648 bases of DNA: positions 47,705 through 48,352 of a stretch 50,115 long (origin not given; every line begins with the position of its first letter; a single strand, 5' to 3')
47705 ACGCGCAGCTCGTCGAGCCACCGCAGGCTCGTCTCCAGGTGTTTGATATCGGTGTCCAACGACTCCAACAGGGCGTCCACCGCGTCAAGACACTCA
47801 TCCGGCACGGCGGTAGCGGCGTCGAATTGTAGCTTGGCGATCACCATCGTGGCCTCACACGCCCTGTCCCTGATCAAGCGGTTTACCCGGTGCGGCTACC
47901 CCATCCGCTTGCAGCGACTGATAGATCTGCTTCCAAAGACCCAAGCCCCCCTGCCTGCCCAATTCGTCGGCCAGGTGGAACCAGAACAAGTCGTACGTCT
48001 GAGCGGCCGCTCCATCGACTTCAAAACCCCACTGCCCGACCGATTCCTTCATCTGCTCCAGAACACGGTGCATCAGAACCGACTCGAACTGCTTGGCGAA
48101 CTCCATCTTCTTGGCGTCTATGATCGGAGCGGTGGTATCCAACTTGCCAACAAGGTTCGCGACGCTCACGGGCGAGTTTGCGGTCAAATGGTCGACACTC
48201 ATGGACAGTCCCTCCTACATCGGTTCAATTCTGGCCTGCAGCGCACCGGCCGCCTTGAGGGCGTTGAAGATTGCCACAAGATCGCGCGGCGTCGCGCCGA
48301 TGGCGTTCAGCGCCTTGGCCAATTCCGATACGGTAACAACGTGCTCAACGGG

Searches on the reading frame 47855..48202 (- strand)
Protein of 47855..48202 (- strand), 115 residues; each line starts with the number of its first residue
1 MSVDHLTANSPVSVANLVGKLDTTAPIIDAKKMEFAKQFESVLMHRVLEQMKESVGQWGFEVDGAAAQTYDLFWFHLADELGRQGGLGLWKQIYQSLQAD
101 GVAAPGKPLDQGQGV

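Call 7: search_protein_families(library=pfam, proteins=[window:47855-48202:-], max_evalue=0.001)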
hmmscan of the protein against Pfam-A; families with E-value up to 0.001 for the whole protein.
window:47855-48202:- (115 aa): 0 families

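Call 13: search_protein_families(library=pfam, proteins=[window:47855-48202:-], max_evalue=1)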
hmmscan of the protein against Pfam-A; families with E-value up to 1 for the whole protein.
window:47855-48202:- (115 aa): 0 families

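Call 58: search_protein_families(library=ncbifam, proteins=[window:47855-48202:-], max_evalue=0.001)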
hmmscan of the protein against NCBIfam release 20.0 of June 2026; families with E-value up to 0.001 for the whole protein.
window:47855-48202:- (115 aa): 1 family
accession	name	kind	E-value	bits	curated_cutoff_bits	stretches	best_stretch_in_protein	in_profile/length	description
TIGR02541.1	flagell_FlgJ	equivalog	2.6e-05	24.2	193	1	30-100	21-91/294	flagellar assembly peptidoglycan hydrolase FlgJ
